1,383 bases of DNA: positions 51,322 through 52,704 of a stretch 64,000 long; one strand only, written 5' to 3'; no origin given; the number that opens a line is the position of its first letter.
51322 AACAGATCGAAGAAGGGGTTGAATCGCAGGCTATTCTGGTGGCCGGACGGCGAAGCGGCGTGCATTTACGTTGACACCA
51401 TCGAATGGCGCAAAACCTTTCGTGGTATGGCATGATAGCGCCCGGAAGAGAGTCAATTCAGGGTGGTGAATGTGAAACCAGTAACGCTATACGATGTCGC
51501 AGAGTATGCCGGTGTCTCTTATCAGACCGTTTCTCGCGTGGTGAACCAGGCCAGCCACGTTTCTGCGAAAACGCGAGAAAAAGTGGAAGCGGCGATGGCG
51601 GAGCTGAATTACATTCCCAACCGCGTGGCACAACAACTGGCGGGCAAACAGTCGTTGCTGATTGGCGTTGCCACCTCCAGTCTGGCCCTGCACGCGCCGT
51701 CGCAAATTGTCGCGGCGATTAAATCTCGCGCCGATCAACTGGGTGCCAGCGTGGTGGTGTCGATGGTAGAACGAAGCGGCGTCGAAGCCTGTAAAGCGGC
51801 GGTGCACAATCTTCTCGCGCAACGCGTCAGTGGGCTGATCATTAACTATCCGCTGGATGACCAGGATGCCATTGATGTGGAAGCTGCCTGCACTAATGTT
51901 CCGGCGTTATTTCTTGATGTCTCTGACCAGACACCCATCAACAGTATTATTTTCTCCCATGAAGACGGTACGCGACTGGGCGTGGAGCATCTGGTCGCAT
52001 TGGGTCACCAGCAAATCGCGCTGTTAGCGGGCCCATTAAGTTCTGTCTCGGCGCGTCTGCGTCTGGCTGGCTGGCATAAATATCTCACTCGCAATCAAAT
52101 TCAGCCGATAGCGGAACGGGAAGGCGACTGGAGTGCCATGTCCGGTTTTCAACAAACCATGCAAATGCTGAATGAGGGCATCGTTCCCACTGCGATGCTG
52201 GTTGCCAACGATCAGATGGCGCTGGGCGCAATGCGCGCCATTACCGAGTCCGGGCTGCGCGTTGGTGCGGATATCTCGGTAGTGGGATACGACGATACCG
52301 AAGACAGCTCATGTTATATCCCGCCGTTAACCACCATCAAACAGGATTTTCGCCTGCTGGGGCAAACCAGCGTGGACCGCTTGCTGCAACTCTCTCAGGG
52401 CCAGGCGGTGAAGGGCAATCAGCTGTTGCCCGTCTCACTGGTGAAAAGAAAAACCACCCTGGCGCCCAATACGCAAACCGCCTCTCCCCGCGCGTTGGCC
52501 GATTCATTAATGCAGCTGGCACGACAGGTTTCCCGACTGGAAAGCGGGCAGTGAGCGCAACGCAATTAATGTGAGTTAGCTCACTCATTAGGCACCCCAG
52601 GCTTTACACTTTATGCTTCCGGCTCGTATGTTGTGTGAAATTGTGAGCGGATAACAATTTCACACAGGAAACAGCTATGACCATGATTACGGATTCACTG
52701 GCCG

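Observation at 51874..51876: lacI codon 135 reads Asp (GAT) instead of the Ala (GCT) I recall for the reference repressor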

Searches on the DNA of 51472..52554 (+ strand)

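Call 4: search_dna_similar(query=window:51472-52554:+, collection=ecoli_genomes, mode=near, max_rows=30)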
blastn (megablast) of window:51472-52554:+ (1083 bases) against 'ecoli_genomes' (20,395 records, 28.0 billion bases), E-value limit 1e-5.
Records with a match: 5406; places in all: 5476; records where one place covers at least 80% of the query: 5401.
Genomes with a match: 5386 of 5426; with a place that covers at least 80% of the query: 5384. Places per genome that has any: lowest 1, median 1, highest 6. On chromosomes: 5449 places; on plasmids: 27.
Best place of each record, by identity: >=99% 2692; 95-99% 2695; 90-95% 19.
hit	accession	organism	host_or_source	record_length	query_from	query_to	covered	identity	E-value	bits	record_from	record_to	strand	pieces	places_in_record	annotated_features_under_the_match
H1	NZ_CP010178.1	Escherichia coli strain H15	not applicable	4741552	1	1083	100%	100.0%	0e+0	2001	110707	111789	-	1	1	lacI: DNA-binding transcriptional repressor LacI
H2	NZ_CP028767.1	Escherichia coli strain A7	Orangutan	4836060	1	1083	100%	100.0%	0e+0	2001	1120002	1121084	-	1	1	lacI: DNA-binding transcriptional repressor LacI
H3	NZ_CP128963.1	Escherichia coli strain TUM1887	missing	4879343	1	1083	100%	100.0%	0e+0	2001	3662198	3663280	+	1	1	lacI: DNA-binding transcriptional repressor LacI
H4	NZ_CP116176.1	Escherichia coli strain DETEC-E601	sink countertop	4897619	1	1083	100%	100.0%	0e+0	2001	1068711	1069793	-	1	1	lacI: DNA-binding transcriptional repressor LacI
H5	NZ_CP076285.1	Escherichia coli strain 41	not applicable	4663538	1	1083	100%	100.0%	0e+0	2001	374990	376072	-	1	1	lacI: DNA-binding transcriptional repressor LacI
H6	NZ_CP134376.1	Escherichia coli strain TUM12355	Chicken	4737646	1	1083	100%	100.0%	0e+0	2001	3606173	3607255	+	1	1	lacI: DNA-binding transcriptional repressor LacI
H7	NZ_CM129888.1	Escherichia coli strain MB06171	seawater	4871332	1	1083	100%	100.0%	0e+0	2001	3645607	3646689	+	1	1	lacI: DNA-binding transcriptional repressor LacI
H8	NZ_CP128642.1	Escherichia coli strain WL164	Homo sapiens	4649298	1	1083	100%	100.0%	0e+0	2001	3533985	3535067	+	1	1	lacI: DNA-binding transcriptional repressor LacI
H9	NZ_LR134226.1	Escherichia coli strain NCTC9088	missing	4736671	1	1083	100%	100.0%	0e+0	2001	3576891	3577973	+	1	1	lacI: DNA-binding transcriptional repressor LacI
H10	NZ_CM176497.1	Escherichia coli strain Eco_23-2667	canine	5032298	1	1083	100%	100.0%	0e+0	2001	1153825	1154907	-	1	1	lacI: DNA-binding transcriptional repressor LacI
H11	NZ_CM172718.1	Escherichia coli strain FCI51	Homo sapiens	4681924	1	1083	100%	100.0%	0e+0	2001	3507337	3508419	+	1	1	lacI: DNA-binding transcriptional repressor LacI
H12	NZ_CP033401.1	Escherichia coli strain WCHEC020031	Homo sapiens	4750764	1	1083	100%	99.9%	0e+0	1995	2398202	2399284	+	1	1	lacI: DNA-binding transcriptional repressor LacI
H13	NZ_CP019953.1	Escherichia coli M8 strain M8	Mus musculus C57Bl/6J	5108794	1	1083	100%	99.9%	0e+0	1995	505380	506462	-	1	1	lacI: DNA-binding transcriptional repressor LacI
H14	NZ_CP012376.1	Escherichia coli strain GE3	human feces of different individuals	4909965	1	1083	100%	99.9%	0e+0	1995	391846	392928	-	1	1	lacI: DNA-binding transcriptional repressor LacI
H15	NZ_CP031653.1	Escherichia coli strain UK_Dog_Liverpool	dog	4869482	1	1083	100%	99.9%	0e+0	1995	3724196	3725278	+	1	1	lacI: DNA-binding transcriptional repressor LacI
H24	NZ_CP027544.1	Escherichia coli strain 2013C-3264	Homo sapiens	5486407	1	1083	100%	99.9%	0e+0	1995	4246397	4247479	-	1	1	lacI: DNA-binding transcriptional repressor LacI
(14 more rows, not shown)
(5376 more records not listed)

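Call 5: search_dna_similar(query=window:51848-51902:+, collection=ecoli_genomes, mode=near, max_rows=60, max_evalue=10)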
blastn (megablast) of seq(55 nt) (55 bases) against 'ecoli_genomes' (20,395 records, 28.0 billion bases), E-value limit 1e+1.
Records with a match: 75; places in all: 75; records where one place covers at least 80% of the query: 75.
Genomes with a match: 75 of 5426; with a place that covers at least 80% of the query: 75. Places per genome that has any: lowest 1, median 1, highest 1. On chromosomes: 74 places; on plasmids: 1.
Best place of each record, by identity: >=99% 75.
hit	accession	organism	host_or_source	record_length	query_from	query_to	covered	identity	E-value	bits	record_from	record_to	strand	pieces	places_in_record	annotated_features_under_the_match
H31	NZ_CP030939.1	Escherichia coli strain AMSHJX01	Giant panda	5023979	1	55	100%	100.0%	9e-20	102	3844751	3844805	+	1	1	lacI: DNA-binding transcriptional repressor LacI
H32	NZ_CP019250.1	Escherichia coli strain 13KWH46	Homo sapiens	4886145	1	55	100%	100.0%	9e-20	102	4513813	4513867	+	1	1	lacI: DNA-binding transcriptional repressor LacI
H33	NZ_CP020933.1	Escherichia coli strain HB-Coli0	chicken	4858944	1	55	100%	100.0%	9e-20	102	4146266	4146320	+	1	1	lacI: DNA-binding transcriptional repressor LacI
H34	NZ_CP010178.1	Escherichia coli strain H15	not applicable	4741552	1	55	100%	100.0%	9e-20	102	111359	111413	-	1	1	lacI: DNA-binding transcriptional repressor LacI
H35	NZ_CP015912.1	Escherichia coli strain 210205630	swine cecum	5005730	1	55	100%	100.0%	9e-20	102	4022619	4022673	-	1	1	lacI: DNA-binding transcriptional repressor LacI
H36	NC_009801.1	Escherichia coli O139:H28 str. E24377A strain E24377A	-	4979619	1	55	100%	100.0%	9e-20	102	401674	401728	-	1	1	lacI: DNA-binding transcriptional repressor LacI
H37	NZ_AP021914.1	Escherichia coli strain WP2-W18-CRE-03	-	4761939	1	55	100%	100.0%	9e-20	102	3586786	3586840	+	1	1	lacI: DNA-binding transcriptional repressor LacI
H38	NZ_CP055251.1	Escherichia coli strain AH01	chicken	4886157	1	55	100%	100.0%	9e-20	102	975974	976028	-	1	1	lacI: DNA-binding transcriptional repressor LacI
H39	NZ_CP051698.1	Escherichia coli strain SCU-152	Homo sapiens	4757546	1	55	100%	100.0%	9e-20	102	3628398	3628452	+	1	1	lacI: DNA-binding transcriptional repressor LacI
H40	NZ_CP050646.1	Escherichia coli strain PapM-36-2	Papio papio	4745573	1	55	100%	100.0%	9e-20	102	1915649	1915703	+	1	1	lacI: DNA-binding transcriptional repressor LacI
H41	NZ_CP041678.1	Escherichia coli strain ESBL 15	Homo sapiens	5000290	1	55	100%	100.0%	9e-20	102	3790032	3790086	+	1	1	lacI: DNA-binding transcriptional repressor LacI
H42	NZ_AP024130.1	Escherichia coli strain SI-NP020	Bos taurus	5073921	1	55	100%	100.0%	9e-20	102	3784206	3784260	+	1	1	lacI: DNA-binding transcriptional repressor LacI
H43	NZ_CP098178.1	Escherichia coli strain Z0117EC0148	Canis lupus familiaris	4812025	1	55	100%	100.0%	9e-20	102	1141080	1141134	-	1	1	lacI: DNA-binding transcriptional repressor LacI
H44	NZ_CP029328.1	Escherichia coli strain A1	Short-beaked echidna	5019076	1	55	100%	100.0%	9e-20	102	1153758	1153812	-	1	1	lacI: DNA-binding transcriptional repressor LacI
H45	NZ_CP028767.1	Escherichia coli strain A7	Orangutan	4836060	1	55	100%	100.0%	9e-20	102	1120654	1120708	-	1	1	lacI: DNA-binding transcriptional repressor LacI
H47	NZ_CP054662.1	Escherichia coli strain IGC_RcoliRes_1.1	Mus musculus (G2 mouse)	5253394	1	55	100%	100.0%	9e-20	102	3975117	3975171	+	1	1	lacI: DNA-binding transcriptional repressor LacI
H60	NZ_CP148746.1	Escherichia coli strain Z1322HEC0010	Homo sapiens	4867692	1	55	100%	100.0%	9e-20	102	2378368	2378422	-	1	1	lacI: DNA-binding transcriptional repressor LacI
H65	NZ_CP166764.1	Escherichia coli strain CRE444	Homo sapiens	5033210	1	55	100%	100.0%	9e-20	102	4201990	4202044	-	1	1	lacI: DNA-binding transcriptional repressor LacI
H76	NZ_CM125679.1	Escherichia coli strain 2020S05-013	Homo sapiens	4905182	1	55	100%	100.0%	9e-20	102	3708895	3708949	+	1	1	lacI: DNA-binding transcriptional repressor LacI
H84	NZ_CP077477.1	Escherichia coli O111:H21 strain 15A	Homo sapiens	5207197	1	55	100%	100.0%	9e-20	102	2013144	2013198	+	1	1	lacI: DNA-binding transcriptional repressor LacI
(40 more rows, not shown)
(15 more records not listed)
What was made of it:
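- Tried and rejected: (3) The single 'plasmid' occurrence of the GAT allele (call 5) was checked in PLSDB.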

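Call 19: get_annotated_region(hit=H36, flank=5000)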
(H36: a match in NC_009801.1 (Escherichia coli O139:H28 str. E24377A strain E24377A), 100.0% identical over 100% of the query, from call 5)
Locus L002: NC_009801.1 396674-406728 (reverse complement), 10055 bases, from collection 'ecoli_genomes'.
description: Escherichia coli O139:H28 str. E24377A, complete sequence
organism: Escherichia coli O139:H28 str. E24377A strain E24377A (NCBI taxid 331111)
replicon: chromosome; assembly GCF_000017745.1
host: -; source: -; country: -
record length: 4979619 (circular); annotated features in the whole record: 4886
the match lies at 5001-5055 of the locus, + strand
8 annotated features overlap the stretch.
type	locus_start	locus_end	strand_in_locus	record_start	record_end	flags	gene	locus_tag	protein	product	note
CDS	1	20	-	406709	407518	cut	mhpD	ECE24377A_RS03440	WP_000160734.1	2-keto-4-pentenoate hydratase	-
CDS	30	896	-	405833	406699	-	mhpC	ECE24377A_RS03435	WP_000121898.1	2-hydroxy-6-oxonona-2,4-dienedioate hydrolase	-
CDS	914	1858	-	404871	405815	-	mhpB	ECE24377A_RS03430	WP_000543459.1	2,3-dihydroxyphenylpropionate/2,3-dihydroxicinnamic acid 1,2-dioxygenase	-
CDS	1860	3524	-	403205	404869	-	mhpA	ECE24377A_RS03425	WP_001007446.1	bifunctional 3-(3-hydroxy-phenyl)propionate/3-hydroxycinnamic acid hydroxylase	-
CDS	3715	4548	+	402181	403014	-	mhpR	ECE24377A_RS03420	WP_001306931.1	DNA-binding transcriptional regulator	-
CDS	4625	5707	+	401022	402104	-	lacI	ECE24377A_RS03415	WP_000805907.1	DNA-binding transcriptional repressor LacI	-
CDS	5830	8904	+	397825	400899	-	lacZ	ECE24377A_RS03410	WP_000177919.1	beta-galactosidase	-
CDS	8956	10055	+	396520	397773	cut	lacY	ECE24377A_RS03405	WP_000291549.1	lactose permease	-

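Call 20: get_annotated_region(hit=H31, flank=5000)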
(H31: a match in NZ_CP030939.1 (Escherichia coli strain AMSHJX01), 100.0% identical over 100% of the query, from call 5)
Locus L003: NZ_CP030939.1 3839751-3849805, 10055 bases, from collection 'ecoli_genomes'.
description: Escherichia coli strain AMSHJX01 chromosome, complete genome
organism: Escherichia coli strain AMSHJX01 (NCBI taxid 562)
replicon: chromosome; assembly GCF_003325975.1
host: Giant panda; source: feces; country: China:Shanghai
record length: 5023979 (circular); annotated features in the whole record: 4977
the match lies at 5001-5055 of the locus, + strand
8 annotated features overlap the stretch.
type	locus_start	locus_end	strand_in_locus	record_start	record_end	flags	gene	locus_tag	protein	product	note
CDS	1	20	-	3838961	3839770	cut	mhpD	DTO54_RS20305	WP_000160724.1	2-keto-4-pentenoate hydratase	-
CDS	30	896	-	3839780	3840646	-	mhpC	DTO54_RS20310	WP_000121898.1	2-hydroxy-6-oxonona-2,4-dienedioate hydrolase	-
CDS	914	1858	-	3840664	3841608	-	mhpB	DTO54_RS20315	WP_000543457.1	2,3-dihydroxyphenylpropionate/2,3-dihydroxicinnamic acid 1,2-dioxygenase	-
CDS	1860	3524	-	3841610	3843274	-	mhpA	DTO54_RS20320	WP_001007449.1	bifunctional 3-(3-hydroxy-phenyl)propionate/3-hydroxycinnamic acid hydroxylase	-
CDS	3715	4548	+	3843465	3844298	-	mhpR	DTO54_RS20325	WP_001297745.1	DNA-binding transcriptional regulator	-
CDS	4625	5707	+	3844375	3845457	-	lacI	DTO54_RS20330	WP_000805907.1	DNA-binding transcriptional repressor LacI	-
CDS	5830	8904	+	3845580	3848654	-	lacZ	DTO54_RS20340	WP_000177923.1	beta-galactosidase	-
CDS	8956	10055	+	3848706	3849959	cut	lacY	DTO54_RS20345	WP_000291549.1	lactose permease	-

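Call 21: get_annotated_region(hit=H32, flank=5000)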
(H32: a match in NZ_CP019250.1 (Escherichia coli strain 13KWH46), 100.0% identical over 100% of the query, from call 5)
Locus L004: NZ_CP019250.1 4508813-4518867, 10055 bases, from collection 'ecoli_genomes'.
description: Escherichia coli strain 13KWH46 chromosome, complete genome
organism: Escherichia coli strain 13KWH46 (NCBI taxid 562)
replicon: chromosome; assembly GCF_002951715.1
host: Homo sapiens; source: urine; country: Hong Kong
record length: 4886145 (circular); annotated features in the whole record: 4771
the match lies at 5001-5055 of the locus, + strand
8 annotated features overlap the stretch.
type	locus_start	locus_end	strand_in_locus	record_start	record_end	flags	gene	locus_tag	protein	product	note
CDS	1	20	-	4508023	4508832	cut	mhpD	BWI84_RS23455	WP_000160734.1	2-keto-4-pentenoate hydratase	-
CDS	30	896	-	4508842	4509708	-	mhpC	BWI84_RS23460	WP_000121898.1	2-hydroxy-6-oxonona-2,4-dienedioate hydrolase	-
CDS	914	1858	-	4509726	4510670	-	mhpB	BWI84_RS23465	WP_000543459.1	2,3-dihydroxyphenylpropionate/2,3-dihydroxicinnamic acid 1,2-dioxygenase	-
CDS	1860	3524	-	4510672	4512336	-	mhpA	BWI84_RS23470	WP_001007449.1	bifunctional 3-(3-hydroxy-phenyl)propionate/3-hydroxycinnamic acid hydroxylase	-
CDS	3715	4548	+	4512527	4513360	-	mhpR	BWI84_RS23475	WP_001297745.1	DNA-binding transcriptional regulator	-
CDS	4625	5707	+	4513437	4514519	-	lacI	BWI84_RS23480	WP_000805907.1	DNA-binding transcriptional repressor LacI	-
CDS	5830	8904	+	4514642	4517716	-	lacZ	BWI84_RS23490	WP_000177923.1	beta-galactosidase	-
CDS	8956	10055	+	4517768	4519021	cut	lacY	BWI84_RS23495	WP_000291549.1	lactose permease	-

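Call 22: get_annotated_region(hit=H33, flank=5000)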
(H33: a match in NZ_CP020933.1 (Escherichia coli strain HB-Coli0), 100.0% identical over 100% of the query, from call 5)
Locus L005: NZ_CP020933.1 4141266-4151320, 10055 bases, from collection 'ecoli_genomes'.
description: Escherichia coli strain HB-Coli0 chromosome, complete genome
organism: Escherichia coli strain HB-Coli0 (NCBI taxid 562)
replicon: chromosome; assembly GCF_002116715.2
host: chicken; source: intestine; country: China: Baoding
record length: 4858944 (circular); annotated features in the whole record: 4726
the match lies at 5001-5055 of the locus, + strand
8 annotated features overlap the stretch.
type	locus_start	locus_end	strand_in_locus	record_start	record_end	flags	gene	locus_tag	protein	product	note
CDS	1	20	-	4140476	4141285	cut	mhpD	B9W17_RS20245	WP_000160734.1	2-keto-4-pentenoate hydratase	-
CDS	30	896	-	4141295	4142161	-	mhpC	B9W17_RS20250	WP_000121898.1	2-hydroxy-6-oxonona-2,4-dienedioate hydrolase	-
CDS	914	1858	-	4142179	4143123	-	mhpB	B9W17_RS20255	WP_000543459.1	2,3-dihydroxyphenylpropionate/2,3-dihydroxicinnamic acid 1,2-dioxygenase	-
CDS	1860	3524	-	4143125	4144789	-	mhpA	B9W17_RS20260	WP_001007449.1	bifunctional 3-(3-hydroxy-phenyl)propionate/3-hydroxycinnamic acid hydroxylase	-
CDS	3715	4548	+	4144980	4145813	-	mhpR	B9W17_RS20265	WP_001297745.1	DNA-binding transcriptional regulator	-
CDS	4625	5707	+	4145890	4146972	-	lacI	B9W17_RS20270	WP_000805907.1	DNA-binding transcriptional repressor LacI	-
CDS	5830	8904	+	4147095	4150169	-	lacZ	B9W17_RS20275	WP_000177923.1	beta-galactosidase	-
CDS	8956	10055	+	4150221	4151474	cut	lacY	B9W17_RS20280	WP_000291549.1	lactose permease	-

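Call 23: get_annotated_region(hit=H35, flank=5000)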
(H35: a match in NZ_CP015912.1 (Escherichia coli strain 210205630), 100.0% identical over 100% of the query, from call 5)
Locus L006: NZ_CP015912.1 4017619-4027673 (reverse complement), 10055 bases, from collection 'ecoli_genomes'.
description: Escherichia coli strain 210205630 chromosome, complete genome
organism: Escherichia coli strain 210205630 (NCBI taxid 562)
replicon: chromosome; assembly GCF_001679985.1
host: -; source: swine cecum; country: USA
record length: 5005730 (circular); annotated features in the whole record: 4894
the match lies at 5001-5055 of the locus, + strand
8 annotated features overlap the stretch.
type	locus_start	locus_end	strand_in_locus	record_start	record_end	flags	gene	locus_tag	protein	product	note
CDS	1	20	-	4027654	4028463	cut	mhpD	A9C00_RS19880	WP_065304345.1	2-keto-4-pentenoate hydratase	-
CDS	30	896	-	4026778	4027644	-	mhpC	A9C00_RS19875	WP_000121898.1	2-hydroxy-6-oxonona-2,4-dienedioate hydrolase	-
CDS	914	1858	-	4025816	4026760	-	mhpB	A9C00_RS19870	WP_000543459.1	2,3-dihydroxyphenylpropionate/2,3-dihydroxicinnamic acid 1,2-dioxygenase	-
CDS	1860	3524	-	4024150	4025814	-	mhpA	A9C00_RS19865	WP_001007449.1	bifunctional 3-(3-hydroxy-phenyl)propionate/3-hydroxycinnamic acid hydroxylase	-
CDS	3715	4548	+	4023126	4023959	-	mhpR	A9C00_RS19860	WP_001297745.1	DNA-binding transcriptional regulator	-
CDS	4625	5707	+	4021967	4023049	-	lacI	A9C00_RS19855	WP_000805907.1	DNA-binding transcriptional repressor LacI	-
CDS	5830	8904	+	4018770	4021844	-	lacZ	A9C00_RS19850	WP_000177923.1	beta-galactosidase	-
CDS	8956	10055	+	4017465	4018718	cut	lacY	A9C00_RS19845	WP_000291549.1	lactose permease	-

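Call 24: get_annotated_region(hit=H47, flank=5000)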
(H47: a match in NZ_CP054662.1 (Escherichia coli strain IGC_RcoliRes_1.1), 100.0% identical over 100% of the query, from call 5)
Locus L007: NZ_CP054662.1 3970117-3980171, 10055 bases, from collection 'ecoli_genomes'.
description: Escherichia coli strain IGC_RcoliRes_1.1 chromosome, complete genome
organism: Escherichia coli strain IGC_RcoliRes_1.1 (NCBI taxid 562)
replicon: chromosome; assembly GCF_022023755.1
host: Mus musculus (G2 mouse); source: not applicable; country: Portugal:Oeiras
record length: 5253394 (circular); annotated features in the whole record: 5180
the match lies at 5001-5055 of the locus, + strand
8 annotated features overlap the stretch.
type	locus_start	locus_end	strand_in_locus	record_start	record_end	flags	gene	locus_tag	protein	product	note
CDS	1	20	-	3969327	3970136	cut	mhpD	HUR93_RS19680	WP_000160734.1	2-keto-4-pentenoate hydratase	-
CDS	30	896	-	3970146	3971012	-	mhpC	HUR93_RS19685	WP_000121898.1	2-hydroxy-6-oxonona-2,4-dienedioate hydrolase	-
CDS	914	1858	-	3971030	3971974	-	mhpB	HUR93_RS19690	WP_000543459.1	2,3-dihydroxyphenylpropionate/2,3-dihydroxicinnamic acid 1,2-dioxygenase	-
CDS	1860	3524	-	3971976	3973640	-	mhpA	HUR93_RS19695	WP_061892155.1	bifunctional 3-(3-hydroxy-phenyl)propionate/3-hydroxycinnamic acid hydroxylase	-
CDS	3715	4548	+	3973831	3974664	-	mhpR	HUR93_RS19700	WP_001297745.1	DNA-binding transcriptional regulator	-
CDS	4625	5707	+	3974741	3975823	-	lacI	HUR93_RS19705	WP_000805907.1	DNA-binding transcriptional repressor LacI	-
CDS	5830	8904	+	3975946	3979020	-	lacZ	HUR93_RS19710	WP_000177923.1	beta-galactosidase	-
CDS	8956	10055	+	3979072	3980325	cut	lacY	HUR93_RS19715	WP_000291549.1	lactose permease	-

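Call 25: get_annotated_region(hit=H60, flank=5000)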
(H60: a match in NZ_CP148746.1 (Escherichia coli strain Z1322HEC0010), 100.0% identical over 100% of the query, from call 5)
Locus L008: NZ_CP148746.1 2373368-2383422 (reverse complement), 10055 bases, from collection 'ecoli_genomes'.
description: Escherichia coli strain Z1322HEC0010 chromosome, complete genome
organism: Escherichia coli strain Z1322HEC0010 (NCBI taxid 562)
replicon: chromosome; assembly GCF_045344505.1
host: Homo sapiens; source: -; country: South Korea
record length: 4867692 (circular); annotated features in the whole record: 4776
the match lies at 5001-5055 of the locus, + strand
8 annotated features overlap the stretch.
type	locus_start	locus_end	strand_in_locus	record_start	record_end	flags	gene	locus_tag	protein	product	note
CDS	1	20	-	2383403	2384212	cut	mhpD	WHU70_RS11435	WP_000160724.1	2-keto-4-pentenoate hydratase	-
CDS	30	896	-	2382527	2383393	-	mhpC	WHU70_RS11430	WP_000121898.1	2-hydroxy-6-oxonona-2,4-dienedioate hydrolase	-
CDS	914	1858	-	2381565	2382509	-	mhpB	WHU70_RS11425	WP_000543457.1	2,3-dihydroxyphenylpropionate/2,3-dihydroxicinnamic acid 1,2-dioxygenase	-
CDS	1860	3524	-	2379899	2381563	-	mhpA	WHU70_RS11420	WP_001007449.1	bifunctional 3-(3-hydroxy-phenyl)propionate/3-hydroxycinnamic acid hydroxylase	-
CDS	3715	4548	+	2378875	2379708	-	mhpR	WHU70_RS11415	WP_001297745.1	DNA-binding transcriptional regulator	-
CDS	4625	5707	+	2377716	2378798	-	lacI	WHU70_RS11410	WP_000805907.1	DNA-binding transcriptional repressor LacI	-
CDS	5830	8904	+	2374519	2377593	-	lacZ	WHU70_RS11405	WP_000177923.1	beta-galactosidase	-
CDS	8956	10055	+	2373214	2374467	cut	lacY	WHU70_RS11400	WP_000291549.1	lactose permease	-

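Call 26: get_annotated_region(hit=H65, flank=5000)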
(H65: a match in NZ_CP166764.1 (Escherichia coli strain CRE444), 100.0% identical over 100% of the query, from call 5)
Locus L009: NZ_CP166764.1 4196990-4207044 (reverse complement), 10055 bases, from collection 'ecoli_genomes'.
description: Escherichia coli strain CRE444 chromosome, complete genome
organism: Escherichia coli strain CRE444 (NCBI taxid 562)
replicon: chromosome; assembly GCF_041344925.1
host: Homo sapiens; source: sputum; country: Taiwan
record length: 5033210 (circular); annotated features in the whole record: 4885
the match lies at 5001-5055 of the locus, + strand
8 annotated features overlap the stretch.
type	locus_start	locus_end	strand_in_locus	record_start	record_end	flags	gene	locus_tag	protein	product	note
CDS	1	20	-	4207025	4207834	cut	mhpD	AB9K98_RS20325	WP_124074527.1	2-keto-4-pentenoate hydratase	-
CDS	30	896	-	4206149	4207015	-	mhpC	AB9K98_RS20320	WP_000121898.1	2-hydroxy-6-oxonona-2,4-dienedioate hydrolase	-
CDS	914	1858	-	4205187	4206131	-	mhpB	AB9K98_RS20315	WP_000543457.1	2,3-dihydroxyphenylpropionate/2,3-dihydroxicinnamic acid 1,2-dioxygenase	-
CDS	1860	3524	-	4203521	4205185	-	mhpA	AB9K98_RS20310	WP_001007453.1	bifunctional 3-(3-hydroxy-phenyl)propionate/3-hydroxycinnamic acid hydroxylase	-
CDS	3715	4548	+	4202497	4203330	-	mhpR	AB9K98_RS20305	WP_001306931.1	DNA-binding transcriptional regulator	-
CDS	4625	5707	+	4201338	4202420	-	lacI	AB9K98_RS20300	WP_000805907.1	DNA-binding transcriptional repressor LacI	-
CDS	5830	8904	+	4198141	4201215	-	lacZ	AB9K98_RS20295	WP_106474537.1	beta-galactosidase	-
CDS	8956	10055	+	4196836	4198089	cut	lacY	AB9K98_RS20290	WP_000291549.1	lactose permease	-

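Call 27: get_annotated_region(hit=H76, flank=5000)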
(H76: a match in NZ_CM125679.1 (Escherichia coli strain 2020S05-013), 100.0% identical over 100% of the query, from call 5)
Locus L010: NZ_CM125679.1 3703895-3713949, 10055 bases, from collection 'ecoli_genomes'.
description: Escherichia coli strain 2020S05-013 chromosome, whole genome shotgun sequence
organism: Escherichia coli strain 2020S05-013 (NCBI taxid 562)
replicon: chromosome; assembly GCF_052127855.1
host: Homo sapiens; source: blood; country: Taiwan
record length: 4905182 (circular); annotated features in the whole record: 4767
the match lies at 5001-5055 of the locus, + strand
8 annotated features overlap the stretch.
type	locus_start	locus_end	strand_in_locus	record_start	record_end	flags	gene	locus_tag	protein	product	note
CDS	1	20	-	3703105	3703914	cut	mhpD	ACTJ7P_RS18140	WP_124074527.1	2-keto-4-pentenoate hydratase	-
CDS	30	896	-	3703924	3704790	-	mhpC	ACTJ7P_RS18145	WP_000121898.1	2-hydroxy-6-oxonona-2,4-dienedioate hydrolase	-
CDS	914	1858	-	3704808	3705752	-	mhpB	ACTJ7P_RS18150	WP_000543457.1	2,3-dihydroxyphenylpropionate/2,3-dihydroxicinnamic acid 1,2-dioxygenase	-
CDS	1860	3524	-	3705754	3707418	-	mhpA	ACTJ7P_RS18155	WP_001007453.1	bifunctional 3-(3-hydroxy-phenyl)propionate/3-hydroxycinnamic acid hydroxylase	-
CDS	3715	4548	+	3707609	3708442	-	mhpR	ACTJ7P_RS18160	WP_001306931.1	DNA-binding transcriptional regulator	-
CDS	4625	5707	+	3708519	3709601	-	lacI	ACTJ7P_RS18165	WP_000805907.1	DNA-binding transcriptional repressor LacI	-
CDS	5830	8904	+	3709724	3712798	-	lacZ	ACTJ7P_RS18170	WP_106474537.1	beta-galactosidase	-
CDS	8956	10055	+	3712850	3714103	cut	lacY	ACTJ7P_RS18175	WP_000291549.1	lactose permease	-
